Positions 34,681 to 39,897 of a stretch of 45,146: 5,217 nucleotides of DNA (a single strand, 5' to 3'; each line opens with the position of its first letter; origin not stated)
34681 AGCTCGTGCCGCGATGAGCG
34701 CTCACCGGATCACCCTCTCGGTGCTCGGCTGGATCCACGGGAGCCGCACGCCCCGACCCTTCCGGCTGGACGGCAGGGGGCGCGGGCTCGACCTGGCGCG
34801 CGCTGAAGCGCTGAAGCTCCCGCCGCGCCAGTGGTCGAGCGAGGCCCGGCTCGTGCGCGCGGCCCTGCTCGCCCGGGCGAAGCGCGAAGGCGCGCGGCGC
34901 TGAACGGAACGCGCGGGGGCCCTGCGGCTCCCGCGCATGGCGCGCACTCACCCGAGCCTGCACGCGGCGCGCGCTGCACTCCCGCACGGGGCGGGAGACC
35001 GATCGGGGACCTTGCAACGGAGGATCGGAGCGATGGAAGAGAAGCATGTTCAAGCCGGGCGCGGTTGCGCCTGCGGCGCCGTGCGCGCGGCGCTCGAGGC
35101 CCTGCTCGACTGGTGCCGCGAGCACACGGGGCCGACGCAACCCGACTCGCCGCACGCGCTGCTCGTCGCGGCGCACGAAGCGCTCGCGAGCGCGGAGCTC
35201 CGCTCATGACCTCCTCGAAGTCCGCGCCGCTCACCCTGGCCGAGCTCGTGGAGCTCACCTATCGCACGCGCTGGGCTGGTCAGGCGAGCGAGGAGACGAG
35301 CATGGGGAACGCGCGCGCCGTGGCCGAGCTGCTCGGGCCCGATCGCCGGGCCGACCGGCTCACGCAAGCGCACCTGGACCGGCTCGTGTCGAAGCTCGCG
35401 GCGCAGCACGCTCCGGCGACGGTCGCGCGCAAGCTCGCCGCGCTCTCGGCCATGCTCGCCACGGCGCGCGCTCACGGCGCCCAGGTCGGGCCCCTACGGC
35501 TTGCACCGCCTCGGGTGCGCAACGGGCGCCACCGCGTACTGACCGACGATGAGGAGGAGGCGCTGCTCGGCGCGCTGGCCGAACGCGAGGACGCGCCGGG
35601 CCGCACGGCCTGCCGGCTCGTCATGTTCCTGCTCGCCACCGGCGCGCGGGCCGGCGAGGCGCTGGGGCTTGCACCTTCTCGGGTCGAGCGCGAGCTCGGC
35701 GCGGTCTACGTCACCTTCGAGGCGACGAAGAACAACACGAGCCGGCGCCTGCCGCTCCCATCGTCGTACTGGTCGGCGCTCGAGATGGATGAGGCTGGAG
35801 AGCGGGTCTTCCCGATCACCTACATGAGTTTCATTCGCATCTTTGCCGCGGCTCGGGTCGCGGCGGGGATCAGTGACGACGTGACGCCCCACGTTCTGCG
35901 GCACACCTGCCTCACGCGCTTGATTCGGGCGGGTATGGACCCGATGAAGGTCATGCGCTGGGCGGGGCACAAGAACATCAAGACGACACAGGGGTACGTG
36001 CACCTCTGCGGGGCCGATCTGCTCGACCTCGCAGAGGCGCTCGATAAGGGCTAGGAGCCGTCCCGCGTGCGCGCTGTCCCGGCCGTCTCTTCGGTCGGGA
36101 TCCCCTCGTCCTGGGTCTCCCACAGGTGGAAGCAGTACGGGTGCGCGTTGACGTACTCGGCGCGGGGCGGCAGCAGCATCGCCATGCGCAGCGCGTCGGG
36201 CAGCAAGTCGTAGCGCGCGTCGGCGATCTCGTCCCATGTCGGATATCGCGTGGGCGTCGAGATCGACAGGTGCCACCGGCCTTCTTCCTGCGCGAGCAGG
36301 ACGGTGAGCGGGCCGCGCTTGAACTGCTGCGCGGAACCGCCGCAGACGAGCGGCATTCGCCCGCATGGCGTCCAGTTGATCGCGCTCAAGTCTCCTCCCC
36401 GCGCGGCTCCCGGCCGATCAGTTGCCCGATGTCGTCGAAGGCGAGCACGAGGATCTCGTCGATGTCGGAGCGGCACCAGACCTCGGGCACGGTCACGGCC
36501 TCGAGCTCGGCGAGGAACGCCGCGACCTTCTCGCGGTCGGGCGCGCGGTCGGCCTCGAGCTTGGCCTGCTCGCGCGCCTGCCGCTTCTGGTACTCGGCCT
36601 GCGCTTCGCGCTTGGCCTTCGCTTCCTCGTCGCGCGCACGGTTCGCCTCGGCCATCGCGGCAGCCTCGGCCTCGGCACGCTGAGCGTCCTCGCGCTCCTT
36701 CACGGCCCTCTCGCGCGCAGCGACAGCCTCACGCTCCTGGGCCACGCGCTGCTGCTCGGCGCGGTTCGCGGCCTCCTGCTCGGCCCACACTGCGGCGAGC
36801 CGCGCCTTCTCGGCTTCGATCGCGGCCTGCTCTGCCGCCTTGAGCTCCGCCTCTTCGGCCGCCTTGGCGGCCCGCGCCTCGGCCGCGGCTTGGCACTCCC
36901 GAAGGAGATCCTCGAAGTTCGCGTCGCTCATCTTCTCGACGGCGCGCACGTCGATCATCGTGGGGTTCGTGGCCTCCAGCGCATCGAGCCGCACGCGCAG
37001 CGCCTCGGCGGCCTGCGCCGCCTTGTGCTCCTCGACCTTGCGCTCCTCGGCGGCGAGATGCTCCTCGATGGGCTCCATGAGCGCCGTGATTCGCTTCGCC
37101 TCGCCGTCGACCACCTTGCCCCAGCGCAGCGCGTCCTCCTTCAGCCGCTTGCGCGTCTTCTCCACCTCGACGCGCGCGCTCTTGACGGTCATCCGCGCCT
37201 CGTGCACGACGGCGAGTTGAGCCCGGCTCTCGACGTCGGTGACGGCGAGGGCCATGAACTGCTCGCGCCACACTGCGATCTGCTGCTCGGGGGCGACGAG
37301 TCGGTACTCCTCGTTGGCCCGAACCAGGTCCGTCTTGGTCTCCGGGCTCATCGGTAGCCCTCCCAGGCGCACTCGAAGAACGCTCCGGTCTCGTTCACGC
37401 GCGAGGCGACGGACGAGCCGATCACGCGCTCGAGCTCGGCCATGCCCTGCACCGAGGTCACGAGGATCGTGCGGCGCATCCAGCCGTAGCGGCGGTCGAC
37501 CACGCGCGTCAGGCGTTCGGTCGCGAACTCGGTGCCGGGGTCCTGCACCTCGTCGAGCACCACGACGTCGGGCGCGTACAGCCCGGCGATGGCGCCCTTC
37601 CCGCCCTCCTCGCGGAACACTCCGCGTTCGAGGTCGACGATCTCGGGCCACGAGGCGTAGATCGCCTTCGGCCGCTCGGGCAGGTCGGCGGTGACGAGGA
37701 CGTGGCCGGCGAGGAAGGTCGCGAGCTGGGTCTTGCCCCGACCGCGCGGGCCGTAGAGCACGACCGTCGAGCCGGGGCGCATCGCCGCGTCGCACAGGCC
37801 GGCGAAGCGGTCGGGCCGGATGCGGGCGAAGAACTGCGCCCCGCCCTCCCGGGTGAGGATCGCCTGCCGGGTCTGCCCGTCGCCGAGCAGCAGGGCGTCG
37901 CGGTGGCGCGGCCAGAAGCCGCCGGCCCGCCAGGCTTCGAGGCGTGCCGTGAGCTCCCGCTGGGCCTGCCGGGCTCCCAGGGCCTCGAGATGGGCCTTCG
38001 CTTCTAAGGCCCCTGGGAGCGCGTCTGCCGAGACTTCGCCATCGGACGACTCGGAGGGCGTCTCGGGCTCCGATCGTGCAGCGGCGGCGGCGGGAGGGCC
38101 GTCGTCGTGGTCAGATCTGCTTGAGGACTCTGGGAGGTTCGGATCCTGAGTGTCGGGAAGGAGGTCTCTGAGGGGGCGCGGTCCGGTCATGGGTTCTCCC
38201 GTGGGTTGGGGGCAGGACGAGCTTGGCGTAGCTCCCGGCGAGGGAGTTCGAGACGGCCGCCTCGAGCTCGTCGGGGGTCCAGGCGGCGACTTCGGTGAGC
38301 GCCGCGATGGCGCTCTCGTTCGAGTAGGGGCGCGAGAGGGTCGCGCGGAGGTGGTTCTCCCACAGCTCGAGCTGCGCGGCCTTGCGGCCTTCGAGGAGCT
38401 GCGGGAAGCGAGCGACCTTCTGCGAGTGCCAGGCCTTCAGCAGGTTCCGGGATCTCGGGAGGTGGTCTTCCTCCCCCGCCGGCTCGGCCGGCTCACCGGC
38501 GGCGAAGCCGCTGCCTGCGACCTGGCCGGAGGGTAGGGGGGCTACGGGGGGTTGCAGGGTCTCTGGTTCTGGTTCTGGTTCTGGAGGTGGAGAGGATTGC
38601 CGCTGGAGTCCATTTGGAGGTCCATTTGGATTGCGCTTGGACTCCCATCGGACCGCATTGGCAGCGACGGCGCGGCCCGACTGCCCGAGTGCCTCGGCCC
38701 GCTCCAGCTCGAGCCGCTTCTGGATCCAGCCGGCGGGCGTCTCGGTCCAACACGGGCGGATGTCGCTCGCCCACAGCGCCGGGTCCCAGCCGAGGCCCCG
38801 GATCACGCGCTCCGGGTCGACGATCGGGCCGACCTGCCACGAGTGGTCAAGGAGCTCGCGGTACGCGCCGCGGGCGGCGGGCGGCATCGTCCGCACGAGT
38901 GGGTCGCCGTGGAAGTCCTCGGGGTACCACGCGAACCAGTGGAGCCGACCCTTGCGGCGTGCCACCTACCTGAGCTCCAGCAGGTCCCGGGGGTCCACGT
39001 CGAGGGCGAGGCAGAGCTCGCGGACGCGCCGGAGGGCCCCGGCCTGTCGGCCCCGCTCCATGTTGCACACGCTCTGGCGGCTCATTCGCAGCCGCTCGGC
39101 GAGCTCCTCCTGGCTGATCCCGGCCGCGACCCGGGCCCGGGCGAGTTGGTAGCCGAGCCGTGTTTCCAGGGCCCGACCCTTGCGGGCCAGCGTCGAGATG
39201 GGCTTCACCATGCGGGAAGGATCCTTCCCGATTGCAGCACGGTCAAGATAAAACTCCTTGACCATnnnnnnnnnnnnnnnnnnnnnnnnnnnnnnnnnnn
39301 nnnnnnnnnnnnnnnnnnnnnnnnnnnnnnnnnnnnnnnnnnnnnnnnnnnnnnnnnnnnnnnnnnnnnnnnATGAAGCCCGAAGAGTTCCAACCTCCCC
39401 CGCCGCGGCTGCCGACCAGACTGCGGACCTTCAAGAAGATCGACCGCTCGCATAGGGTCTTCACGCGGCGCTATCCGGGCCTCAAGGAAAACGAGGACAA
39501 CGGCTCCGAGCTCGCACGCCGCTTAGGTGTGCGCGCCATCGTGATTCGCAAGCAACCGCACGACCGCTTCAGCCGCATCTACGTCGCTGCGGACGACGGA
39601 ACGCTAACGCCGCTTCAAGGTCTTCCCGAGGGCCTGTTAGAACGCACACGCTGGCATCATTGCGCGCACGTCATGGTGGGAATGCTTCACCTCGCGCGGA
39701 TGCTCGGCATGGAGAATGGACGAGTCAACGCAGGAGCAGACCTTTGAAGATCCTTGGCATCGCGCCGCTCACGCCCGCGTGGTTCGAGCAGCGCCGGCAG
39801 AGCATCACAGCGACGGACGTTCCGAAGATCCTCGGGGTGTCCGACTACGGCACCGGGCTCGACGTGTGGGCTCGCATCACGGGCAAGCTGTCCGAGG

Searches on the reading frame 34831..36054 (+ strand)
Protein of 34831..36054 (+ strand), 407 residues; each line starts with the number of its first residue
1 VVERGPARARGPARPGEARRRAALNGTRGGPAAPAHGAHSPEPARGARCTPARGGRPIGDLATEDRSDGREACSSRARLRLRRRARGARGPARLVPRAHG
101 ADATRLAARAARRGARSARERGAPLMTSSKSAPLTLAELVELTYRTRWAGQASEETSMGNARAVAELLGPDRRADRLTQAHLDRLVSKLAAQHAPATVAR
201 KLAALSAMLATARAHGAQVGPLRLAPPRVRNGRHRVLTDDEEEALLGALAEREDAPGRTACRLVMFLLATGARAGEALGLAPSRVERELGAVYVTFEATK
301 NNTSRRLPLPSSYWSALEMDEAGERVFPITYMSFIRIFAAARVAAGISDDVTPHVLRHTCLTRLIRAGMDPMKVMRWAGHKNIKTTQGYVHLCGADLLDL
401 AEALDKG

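Call 14: search_protein_families(library=pfam, proteins=[window:34831-36054:+], max_evalue=0.05)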
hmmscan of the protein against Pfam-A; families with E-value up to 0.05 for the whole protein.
window:34831-36054:+ (407 aa): 1 family
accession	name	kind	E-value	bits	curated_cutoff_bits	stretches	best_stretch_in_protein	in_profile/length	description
PF00589.27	Phage_integrase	-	6.2e-26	91.6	27.1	1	236-392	2-168/172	Phage integrase family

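Call 51: search_protein_families(library=phrogs, proteins=[window:34831-36054:+], max_evalue=0.05)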
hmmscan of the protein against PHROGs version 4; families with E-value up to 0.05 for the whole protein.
window:34831-36054:+ (407 aa): 6 families
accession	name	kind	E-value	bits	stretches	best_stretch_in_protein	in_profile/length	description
phrog_1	-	integration and excision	3.8e-44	153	1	103-403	143-446/611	integrase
phrog_216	-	integration and excision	1.5e-27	97.5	1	200-402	17-234/301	integrase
phrog_7685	-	integration and excision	2.6e-07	31.4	1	344-393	174-224/240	integrase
phrog_23271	-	unknown function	5.2e-05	24.1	1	351-391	9-49/67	-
phrog_7269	-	integration and excision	0.00062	20.7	1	327-394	6-71/89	integrase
phrog_35951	-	unknown function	0.017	16.6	1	341-405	12-75/97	-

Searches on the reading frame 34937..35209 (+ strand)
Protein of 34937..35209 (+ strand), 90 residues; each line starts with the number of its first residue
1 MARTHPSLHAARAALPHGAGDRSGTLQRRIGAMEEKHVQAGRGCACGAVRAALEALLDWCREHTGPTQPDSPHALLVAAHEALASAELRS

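Call 78: search_protein_families(library=pfam, proteins=[window:34937-35209:+], max_evalue=0.05)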
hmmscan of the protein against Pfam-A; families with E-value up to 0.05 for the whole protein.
window:34937-35209:+ (90 aa): 1 family
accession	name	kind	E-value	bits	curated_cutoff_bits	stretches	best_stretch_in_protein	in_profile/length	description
PF25607.1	DUF7939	-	0.019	15.8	27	1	44-84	12-47/81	Domain of unknown function (DUF7939)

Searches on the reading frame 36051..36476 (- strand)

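Call 14: search_protein_families(library=pfam, proteins=[window:36051-36476:-], max_evalue=0.05)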
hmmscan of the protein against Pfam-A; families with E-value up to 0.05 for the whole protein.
window:36051-36476:- (141 aa): 1 family
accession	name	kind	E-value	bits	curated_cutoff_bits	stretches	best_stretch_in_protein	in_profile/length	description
PF24746.1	DUF7694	-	3.9e-19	68.7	27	1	63-122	5-65/66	Domain of unknown function (DUF7694)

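Call 51: search_protein_families(library=phrogs, proteins=[window:36051-36476:-], max_evalue=0.05)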
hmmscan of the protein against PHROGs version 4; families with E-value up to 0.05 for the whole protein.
window:36051-36476:- (141 aa): 1 family
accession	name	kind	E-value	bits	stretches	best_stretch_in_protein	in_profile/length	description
phrog_7839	-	unknown function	2e-12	48.4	1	60-130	59-129/136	-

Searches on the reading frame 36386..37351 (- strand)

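Call 14: search_protein_families(library=pfam, proteins=[window:36386-37351:-], max_evalue=0.05)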
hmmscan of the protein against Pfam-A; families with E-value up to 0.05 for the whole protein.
window:36386-37351:- (321 aa): 0 families

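Call 50: search_protein_families(library=phrogs, proteins=[window:36386-37351:-], max_evalue=0.05)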
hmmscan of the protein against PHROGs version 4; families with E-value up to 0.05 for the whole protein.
window:36386-37351:- (321 aa): 2 families
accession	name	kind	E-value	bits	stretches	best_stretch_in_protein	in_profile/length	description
phrog_16469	-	unknown function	0.0018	18.8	1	20-284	38-298/392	-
phrog_1376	-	unknown function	0.02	15.1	1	33-282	38-297/362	-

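Call 104: search_protein_families(library=ncbifam, proteins=[window:36386-37351:-], max_evalue=0.01)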
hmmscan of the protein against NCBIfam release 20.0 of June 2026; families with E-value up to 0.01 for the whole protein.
window:36386-37351:- (321 aa): 0 families

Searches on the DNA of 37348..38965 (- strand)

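Call 92: search_dna_similar(query=window:37348-38965:-, collection=phages, mode=distant, max_rows=10)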
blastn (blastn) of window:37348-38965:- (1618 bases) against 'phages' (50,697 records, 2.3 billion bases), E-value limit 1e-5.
No match.

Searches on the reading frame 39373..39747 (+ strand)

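Call 78: search_protein_families(library=pfam, proteins=[window:39373-39747:+], max_evalue=0.05)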
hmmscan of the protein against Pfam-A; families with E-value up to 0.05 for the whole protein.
window:39373-39747:+ (124 aa): 1 family
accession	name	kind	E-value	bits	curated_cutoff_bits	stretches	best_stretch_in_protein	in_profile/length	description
PF24642.1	DUF7636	-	0.032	14.7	27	1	39-84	17-64/99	Domain of unknown function (DUF7636)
